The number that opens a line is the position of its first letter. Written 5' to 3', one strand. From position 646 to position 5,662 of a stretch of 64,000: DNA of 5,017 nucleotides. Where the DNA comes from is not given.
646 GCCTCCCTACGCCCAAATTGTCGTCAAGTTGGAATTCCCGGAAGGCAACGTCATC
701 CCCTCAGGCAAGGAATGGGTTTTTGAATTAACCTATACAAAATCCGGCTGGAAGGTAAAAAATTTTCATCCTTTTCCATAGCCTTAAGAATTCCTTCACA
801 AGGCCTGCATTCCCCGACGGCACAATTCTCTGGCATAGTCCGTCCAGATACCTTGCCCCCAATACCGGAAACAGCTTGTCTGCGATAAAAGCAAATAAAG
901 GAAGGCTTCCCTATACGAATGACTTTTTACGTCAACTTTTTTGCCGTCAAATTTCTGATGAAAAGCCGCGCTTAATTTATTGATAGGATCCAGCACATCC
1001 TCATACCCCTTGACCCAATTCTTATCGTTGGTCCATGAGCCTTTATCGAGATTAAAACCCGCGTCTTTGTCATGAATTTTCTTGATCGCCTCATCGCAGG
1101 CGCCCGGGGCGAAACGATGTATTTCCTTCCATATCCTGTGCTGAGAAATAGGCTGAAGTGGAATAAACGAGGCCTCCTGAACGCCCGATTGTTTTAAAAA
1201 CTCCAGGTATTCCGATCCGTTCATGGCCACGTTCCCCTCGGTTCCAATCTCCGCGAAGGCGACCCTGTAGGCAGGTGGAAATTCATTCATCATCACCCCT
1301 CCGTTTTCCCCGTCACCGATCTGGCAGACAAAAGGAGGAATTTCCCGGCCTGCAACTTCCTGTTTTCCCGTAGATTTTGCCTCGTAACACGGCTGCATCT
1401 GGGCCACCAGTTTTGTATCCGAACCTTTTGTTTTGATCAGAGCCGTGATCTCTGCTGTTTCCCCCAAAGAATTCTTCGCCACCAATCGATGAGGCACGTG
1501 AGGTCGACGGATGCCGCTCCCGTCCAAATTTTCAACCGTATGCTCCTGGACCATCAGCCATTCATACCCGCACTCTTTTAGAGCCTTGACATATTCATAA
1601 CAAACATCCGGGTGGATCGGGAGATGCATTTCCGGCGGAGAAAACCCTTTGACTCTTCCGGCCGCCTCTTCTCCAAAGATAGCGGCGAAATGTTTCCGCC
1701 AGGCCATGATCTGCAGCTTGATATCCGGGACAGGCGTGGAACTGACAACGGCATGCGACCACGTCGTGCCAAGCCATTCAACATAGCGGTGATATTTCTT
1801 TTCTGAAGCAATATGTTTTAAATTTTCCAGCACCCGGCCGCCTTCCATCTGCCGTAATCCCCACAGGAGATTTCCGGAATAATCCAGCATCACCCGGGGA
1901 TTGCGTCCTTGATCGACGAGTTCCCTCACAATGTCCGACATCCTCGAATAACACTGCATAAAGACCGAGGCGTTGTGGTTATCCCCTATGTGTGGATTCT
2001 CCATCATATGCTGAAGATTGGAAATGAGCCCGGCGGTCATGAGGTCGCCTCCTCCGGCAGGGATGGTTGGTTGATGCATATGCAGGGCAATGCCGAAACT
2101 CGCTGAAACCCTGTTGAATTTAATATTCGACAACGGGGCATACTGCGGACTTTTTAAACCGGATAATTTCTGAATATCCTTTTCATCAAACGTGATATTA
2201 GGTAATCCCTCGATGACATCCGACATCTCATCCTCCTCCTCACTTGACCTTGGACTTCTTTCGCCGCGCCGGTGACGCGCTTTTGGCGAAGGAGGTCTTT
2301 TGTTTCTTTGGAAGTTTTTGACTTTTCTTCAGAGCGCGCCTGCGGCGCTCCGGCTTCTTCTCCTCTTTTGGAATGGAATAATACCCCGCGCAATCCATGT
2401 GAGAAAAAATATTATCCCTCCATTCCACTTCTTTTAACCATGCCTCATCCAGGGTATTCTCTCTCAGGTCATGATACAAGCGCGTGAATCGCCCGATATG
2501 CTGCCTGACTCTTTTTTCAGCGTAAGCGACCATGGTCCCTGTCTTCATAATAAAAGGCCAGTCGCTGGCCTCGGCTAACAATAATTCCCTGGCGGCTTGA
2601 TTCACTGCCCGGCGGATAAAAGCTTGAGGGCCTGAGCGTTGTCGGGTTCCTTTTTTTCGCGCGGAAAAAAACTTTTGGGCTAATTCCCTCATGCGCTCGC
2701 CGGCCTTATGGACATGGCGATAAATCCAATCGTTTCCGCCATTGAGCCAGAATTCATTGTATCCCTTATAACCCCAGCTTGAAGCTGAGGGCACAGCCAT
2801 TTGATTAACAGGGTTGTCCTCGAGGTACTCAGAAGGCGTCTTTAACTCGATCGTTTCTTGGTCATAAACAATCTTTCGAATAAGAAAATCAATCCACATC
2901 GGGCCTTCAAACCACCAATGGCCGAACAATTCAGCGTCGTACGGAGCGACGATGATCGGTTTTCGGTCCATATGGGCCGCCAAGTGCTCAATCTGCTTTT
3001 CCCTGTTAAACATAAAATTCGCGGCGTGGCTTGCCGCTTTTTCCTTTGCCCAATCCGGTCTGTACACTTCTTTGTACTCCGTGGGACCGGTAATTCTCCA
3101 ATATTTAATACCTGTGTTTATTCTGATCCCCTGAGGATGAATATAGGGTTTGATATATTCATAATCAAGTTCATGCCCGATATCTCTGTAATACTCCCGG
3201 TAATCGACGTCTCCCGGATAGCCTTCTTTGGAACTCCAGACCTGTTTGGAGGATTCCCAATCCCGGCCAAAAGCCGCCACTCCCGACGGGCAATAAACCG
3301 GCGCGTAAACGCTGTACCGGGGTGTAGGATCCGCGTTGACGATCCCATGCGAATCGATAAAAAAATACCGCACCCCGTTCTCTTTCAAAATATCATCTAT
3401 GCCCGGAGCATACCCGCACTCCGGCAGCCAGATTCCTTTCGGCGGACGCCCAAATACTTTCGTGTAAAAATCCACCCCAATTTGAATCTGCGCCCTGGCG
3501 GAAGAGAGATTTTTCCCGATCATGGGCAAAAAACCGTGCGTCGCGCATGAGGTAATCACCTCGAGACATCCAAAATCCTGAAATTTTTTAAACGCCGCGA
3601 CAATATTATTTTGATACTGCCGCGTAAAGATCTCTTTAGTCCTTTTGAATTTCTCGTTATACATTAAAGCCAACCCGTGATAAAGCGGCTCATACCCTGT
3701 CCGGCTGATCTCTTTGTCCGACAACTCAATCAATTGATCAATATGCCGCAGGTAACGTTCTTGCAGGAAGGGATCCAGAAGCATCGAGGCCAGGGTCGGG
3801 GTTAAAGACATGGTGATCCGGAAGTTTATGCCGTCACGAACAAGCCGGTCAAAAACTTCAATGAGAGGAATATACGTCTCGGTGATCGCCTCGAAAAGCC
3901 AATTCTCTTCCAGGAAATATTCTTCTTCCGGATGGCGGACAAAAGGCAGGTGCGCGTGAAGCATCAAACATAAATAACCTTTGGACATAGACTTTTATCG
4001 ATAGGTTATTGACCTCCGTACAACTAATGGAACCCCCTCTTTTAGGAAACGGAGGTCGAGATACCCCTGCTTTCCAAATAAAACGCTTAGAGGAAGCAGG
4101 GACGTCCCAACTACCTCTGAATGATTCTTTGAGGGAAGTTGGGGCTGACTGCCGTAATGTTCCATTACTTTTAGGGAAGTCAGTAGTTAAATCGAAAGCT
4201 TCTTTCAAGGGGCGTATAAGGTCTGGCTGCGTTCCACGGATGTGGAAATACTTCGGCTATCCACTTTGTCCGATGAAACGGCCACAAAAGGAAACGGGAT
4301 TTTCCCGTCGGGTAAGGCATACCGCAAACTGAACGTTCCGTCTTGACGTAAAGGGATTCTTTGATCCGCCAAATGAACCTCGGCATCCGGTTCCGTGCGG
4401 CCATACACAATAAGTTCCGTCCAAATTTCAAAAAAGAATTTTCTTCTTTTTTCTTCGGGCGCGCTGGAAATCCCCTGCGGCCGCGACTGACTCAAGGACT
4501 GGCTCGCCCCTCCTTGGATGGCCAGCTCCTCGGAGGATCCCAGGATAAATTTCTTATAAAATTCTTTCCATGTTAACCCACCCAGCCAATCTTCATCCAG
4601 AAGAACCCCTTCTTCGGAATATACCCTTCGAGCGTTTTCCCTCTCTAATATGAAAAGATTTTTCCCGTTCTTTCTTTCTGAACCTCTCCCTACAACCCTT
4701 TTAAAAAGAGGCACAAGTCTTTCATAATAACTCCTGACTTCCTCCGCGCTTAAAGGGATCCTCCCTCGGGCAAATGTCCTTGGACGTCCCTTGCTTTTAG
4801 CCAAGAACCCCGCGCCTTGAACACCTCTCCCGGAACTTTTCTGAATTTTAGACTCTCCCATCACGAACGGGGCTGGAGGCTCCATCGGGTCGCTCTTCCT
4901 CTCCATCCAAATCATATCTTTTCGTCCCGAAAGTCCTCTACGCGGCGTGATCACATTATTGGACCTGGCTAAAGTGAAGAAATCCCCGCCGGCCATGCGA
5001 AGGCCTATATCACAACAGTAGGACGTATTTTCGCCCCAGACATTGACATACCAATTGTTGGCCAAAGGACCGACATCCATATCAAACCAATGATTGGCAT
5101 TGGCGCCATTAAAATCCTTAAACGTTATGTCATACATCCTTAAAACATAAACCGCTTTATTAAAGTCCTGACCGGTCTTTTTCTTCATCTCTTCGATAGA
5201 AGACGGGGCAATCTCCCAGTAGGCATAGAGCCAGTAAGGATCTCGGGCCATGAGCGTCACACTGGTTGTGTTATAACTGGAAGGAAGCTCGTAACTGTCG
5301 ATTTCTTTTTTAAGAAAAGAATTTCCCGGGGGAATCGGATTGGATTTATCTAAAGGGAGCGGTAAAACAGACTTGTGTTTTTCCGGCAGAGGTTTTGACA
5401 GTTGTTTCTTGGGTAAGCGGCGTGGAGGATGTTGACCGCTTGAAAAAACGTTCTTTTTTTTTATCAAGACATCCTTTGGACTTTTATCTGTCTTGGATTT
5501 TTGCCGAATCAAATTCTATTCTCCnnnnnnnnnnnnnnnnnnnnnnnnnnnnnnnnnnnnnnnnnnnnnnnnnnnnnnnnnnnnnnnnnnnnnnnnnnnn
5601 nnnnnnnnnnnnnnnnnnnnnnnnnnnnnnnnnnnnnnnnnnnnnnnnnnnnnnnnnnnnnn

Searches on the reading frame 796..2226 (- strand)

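Call 59: search_protein_families(library=pfam, proteins=[window:796-2226:-], max_evalue=0.00001)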
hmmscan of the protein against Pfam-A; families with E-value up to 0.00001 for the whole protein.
window:796-2226:- (476 aa): 1 family
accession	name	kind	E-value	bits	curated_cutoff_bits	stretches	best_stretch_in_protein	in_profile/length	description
PF03065.20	Glyco_hydro_57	-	1.1e-09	38.4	21.2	1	47-230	3-174/291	Glycosyl hydrolase family 57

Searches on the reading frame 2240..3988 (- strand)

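Call 59: search_protein_families(library=pfam, proteins=[window:2240-3988:-], max_evalue=0.00001)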
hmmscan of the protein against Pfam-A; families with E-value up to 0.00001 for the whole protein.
window:2240-3988:- (582 aa): 2 families
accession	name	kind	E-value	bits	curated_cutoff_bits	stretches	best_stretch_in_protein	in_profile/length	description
PF03065.20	Glyco_hydro_57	-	1.4e-37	130.1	21.2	1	8-323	2-270/291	Glycosyl hydrolase family 57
PF09210.16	BE_C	-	1.8e-34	118.6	25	1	425-534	1-99/101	1,4-alpha-glucan branching enzyme, C-terminal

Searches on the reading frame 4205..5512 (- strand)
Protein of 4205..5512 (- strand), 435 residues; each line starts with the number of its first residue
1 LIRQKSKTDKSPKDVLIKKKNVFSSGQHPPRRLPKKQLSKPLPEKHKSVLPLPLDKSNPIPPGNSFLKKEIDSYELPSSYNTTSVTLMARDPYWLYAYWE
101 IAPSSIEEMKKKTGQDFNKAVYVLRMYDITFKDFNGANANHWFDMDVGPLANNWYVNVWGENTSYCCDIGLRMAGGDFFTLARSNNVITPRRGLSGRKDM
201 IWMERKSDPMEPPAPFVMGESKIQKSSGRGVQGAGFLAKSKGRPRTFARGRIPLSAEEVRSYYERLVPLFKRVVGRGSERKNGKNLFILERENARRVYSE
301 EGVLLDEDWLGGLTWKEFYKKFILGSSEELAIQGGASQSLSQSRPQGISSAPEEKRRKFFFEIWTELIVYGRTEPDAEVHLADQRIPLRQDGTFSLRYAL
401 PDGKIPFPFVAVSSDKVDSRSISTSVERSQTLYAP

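Call 59: search_protein_families(library=pfam, proteins=[window:4205-5512:-], max_evalue=0.00001)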
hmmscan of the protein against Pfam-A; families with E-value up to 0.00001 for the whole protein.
window:4205-5512:- (435 aa): 1 family
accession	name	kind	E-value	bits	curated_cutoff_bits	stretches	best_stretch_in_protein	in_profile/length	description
PF16258.11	DUF4912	-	6.1e-34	117.3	29.4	1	80-197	1-115/118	Domain of unknown function (DUF4912)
